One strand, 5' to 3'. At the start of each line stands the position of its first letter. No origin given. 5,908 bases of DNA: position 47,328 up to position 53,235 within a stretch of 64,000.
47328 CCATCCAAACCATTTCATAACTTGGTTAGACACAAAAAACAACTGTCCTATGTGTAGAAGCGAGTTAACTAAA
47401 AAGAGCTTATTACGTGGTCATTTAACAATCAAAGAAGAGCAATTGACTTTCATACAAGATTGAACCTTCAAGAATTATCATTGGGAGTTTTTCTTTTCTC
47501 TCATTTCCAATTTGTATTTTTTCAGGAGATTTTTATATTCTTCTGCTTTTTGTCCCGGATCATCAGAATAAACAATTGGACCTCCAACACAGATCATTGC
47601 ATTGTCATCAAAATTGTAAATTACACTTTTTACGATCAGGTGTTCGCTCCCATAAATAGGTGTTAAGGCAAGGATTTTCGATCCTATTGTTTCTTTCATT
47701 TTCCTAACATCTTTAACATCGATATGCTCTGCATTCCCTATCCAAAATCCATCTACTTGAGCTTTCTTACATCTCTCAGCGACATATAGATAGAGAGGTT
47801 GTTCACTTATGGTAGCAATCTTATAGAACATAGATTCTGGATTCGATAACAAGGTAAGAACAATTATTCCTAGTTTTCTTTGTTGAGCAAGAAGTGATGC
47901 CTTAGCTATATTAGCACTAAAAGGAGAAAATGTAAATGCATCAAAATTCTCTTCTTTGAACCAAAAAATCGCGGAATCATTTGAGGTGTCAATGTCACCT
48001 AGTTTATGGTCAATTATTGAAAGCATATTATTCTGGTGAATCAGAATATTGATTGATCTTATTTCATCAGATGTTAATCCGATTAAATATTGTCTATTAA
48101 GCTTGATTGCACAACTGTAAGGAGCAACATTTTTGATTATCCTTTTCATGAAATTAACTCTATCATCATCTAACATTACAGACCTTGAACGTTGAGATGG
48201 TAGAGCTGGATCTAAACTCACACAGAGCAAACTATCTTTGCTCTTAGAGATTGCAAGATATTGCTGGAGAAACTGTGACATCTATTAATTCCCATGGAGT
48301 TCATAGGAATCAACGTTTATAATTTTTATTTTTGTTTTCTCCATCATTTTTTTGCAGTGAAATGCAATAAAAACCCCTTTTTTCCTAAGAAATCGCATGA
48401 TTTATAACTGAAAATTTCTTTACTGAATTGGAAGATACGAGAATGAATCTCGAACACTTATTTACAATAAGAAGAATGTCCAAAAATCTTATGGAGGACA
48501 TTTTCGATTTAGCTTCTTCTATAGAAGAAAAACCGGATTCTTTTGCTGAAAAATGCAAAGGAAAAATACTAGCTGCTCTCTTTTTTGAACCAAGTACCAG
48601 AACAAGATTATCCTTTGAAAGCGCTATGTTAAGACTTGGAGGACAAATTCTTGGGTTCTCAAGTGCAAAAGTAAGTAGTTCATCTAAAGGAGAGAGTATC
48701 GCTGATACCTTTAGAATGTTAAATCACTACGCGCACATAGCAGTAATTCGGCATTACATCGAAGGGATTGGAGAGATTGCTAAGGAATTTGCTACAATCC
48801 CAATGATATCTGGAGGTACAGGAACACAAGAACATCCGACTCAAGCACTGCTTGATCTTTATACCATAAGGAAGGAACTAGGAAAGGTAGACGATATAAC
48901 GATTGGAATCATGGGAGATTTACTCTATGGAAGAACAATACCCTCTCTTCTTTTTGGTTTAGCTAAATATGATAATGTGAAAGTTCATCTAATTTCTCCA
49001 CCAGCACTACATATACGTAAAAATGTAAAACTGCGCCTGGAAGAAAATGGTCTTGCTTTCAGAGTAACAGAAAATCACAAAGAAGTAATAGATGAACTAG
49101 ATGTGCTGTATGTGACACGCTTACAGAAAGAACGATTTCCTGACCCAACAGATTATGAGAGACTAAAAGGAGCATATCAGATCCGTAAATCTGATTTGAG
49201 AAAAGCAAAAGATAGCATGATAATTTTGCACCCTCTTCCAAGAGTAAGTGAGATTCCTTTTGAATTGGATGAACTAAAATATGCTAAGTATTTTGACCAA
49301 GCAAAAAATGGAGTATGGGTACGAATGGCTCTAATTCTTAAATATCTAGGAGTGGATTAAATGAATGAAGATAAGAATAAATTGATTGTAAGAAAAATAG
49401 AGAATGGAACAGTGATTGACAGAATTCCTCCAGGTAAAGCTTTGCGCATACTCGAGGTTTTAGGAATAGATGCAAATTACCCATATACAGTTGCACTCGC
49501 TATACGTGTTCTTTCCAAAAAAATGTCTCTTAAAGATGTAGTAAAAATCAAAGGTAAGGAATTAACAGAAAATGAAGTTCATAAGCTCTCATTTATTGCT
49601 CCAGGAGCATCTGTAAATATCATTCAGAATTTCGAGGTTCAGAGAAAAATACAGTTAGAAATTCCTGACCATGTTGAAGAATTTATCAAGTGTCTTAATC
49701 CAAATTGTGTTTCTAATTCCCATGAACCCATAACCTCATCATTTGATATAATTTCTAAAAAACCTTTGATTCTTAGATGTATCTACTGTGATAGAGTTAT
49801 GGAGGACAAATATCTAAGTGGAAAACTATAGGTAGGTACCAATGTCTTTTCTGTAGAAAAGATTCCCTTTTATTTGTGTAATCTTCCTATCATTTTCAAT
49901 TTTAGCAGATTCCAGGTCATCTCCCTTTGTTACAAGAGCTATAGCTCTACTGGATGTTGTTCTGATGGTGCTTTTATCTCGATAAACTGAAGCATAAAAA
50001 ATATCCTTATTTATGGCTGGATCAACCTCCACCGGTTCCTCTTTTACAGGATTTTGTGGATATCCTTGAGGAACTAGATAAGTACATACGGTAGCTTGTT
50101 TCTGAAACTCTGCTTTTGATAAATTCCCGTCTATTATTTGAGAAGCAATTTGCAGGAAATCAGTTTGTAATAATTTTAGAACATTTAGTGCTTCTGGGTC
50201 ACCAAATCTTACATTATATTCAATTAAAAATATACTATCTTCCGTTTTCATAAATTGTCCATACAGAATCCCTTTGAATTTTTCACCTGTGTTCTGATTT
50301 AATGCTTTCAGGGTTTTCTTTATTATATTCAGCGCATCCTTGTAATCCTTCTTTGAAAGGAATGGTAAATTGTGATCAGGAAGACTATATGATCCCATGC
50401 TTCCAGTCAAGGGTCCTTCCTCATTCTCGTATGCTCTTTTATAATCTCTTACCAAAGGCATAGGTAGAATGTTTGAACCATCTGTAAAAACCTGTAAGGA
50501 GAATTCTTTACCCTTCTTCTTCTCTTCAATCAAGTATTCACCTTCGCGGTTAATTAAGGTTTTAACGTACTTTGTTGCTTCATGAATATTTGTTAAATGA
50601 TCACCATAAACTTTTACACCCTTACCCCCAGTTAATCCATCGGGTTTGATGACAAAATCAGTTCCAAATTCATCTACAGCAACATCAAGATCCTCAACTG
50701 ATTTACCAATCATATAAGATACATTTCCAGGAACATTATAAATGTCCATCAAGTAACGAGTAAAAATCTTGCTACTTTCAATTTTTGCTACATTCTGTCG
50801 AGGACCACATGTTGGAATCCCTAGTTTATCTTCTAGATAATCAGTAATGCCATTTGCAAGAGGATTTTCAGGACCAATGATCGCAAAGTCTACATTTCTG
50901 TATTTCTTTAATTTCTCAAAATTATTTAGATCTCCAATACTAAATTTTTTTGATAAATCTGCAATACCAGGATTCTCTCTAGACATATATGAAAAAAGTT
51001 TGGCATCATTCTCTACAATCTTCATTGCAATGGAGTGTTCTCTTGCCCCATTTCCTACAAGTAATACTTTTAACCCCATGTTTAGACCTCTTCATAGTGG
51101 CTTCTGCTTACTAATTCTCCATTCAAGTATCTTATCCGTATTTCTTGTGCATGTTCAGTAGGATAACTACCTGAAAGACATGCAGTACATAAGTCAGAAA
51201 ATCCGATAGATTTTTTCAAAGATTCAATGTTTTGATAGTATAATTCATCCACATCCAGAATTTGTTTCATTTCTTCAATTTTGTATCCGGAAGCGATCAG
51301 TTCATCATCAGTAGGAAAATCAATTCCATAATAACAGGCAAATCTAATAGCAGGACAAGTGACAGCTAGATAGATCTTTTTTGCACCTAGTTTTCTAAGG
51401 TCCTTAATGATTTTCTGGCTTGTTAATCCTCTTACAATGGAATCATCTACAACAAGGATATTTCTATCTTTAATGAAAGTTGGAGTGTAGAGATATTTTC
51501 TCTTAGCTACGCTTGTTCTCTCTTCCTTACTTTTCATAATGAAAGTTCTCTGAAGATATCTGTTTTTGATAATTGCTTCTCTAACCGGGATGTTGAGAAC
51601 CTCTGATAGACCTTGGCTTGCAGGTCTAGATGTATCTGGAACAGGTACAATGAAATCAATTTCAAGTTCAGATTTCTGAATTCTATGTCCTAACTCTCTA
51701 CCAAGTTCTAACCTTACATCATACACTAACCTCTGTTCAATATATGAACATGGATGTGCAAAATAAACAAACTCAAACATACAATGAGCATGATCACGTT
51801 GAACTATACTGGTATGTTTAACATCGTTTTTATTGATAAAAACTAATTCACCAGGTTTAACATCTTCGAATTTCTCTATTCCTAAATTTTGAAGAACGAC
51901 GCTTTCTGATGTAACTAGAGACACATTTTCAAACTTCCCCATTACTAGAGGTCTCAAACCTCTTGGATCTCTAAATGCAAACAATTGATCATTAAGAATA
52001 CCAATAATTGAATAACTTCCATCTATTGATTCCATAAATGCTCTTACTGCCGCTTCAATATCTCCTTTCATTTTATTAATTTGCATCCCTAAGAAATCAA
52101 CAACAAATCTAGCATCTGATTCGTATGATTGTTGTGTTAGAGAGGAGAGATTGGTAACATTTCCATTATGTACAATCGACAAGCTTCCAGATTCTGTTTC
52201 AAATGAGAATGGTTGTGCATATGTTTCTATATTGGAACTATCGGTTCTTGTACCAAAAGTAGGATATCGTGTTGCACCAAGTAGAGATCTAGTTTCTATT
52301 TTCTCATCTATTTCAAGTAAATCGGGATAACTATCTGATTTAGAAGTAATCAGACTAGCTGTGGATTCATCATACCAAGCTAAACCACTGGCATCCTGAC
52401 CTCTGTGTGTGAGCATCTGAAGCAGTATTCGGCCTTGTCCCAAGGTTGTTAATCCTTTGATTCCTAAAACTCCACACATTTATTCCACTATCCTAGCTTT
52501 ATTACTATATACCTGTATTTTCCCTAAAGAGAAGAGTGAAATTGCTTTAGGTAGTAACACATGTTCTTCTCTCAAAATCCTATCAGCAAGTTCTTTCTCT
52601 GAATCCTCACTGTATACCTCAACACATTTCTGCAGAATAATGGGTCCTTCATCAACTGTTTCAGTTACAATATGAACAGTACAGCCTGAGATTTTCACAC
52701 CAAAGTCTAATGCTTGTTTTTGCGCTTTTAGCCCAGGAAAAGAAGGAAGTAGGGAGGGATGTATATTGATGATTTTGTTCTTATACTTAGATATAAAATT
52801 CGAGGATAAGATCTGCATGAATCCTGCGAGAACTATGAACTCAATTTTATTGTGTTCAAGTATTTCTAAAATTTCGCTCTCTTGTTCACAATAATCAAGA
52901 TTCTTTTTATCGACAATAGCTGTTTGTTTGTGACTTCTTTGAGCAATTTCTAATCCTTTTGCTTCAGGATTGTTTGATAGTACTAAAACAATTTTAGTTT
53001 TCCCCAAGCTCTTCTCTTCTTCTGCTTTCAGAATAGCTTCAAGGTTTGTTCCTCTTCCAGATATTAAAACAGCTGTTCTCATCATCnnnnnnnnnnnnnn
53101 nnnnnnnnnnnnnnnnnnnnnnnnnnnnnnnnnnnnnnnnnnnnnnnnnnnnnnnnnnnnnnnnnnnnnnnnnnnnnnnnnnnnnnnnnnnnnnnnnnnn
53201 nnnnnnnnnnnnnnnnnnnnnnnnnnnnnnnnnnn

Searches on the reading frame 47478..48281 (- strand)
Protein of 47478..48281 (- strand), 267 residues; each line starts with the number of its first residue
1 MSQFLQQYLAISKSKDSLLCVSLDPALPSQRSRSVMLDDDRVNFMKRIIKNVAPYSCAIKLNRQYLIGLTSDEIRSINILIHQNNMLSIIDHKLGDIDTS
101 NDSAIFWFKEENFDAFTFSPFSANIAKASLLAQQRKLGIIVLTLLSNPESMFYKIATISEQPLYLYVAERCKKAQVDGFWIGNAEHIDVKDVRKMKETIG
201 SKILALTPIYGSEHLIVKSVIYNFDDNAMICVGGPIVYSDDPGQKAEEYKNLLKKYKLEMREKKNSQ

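Call 6: search_protein_families(library=pfam, proteins=[window:47478-48281:-])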
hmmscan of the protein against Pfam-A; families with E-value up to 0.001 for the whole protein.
window:47478-48281:- (267 aa): 1 family
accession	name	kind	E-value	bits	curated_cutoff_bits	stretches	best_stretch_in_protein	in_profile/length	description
PF00215.30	OMPdecase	-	6.5e-15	56.1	27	1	18-249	2-221/221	Orotidine 5'-phosphate decarboxylase / HUMPS family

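Call 25: search_protein_families(library=pfam, proteins=[window:47478-48281:-], max_evalue=10)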
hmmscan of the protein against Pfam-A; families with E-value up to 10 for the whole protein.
window:47478-48281:- (267 aa): 1 family
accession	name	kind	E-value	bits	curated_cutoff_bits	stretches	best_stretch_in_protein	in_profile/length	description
PF00215.30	OMPdecase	-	6.5e-15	56.1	27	1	18-249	2-221/221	Orotidine 5'-phosphate decarboxylase / HUMPS family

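Call 60: search_protein_families(library=ncbifam, proteins=[window:47478-48281:-])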
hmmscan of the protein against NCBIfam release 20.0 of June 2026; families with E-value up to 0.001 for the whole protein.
window:47478-48281:- (267 aa): 4 families
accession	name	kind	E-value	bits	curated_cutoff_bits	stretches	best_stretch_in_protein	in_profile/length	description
TIGR02127.1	pyrF_sub2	equivalog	2e-14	53.4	110.6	1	4-176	1-181/261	orotidine-5'-phosphate decarboxylase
NF004034.0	PRK05500.1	equivalog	1.1e-13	50.7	656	1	6-261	5-266/478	bifunctional orotidine-5'-phosphate decarboxylase/orotate phosphoribosyltransferase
TIGR01740.1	pyrF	equivalog_domain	6.3e-08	32.6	92.3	1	47-250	15-216/216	orotidine-5'-phosphate decarboxylase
NF010386.0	PRK13813.1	equivalog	1.5e-06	28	208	1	45-252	19-212/216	orotidine 5'-phosphate decarboxylase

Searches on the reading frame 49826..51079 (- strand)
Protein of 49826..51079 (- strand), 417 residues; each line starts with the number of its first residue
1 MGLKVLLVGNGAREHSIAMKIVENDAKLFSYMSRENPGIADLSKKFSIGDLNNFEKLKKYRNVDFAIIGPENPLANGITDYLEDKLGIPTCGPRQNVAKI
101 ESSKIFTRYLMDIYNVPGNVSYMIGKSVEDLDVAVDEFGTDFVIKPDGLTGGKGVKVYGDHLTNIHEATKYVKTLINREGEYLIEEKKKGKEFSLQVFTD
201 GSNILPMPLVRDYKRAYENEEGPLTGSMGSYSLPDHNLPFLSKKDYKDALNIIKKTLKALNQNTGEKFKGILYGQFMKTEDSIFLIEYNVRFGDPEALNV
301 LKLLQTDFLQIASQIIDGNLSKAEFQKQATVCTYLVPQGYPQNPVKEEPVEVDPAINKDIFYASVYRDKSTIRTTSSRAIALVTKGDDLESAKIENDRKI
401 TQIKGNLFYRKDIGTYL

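Call 5: search_protein_families(library=pfam, proteins=[window:49826-51079:-])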
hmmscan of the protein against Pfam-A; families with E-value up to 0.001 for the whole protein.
window:49826-51079:- (417 aa): 3 families
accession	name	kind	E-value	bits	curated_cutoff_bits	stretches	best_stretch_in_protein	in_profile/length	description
PF01071.24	GARS_A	-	1.1e-47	162.9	27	1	102-297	1-194/194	Phosphoribosylglycinamide synthetase, ATP-grasp (A) domain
PF02844.21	GARS_N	-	7.4e-22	78.4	29.5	1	4-101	2-100/100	Phosphoribosylglycinamide synthetase, N domain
PF02843.22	GARS_C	-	3.8e-15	56.4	34.8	1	330-415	1-91/92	Phosphoribosylglycinamide synthetase, C domain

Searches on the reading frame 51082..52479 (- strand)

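Call 5: search_protein_families(library=pfam, proteins=[window:51082-52479:-])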
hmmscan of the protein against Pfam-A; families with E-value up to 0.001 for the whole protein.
window:51082-52479:- (465 aa): 3 families
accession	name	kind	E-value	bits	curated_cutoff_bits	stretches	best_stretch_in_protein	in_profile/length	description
PF13537.11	GATase_7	-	3.5e-08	33.9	25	1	83-196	8-121/123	Glutamine amidotransferase domain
PF00156.33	Pribosyltran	-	3e-06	27.1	26.3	1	270-375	26-124/158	Phosphoribosyl transferase domain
PF13522.11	GATase_6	-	5.7e-05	23.6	27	1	63-192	10-130/130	Glutamine amidotransferase domain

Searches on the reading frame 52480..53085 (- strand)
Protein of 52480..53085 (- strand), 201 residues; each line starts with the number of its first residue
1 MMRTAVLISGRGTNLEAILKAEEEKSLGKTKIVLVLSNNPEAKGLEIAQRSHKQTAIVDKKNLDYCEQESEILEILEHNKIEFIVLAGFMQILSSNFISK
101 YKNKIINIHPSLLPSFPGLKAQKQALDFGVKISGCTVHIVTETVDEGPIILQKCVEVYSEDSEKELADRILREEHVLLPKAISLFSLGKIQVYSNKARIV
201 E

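Call 5: search_protein_families(library=pfam, proteins=[window:52480-53085:-])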
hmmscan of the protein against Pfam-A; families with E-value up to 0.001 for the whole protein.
window:52480-53085:- (201 aa): 1 family
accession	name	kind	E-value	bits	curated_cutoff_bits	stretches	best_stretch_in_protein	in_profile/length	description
PF00551.24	Formyl_trans_N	-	5e-53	180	26.1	1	2-182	1-181/181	Formyl transferase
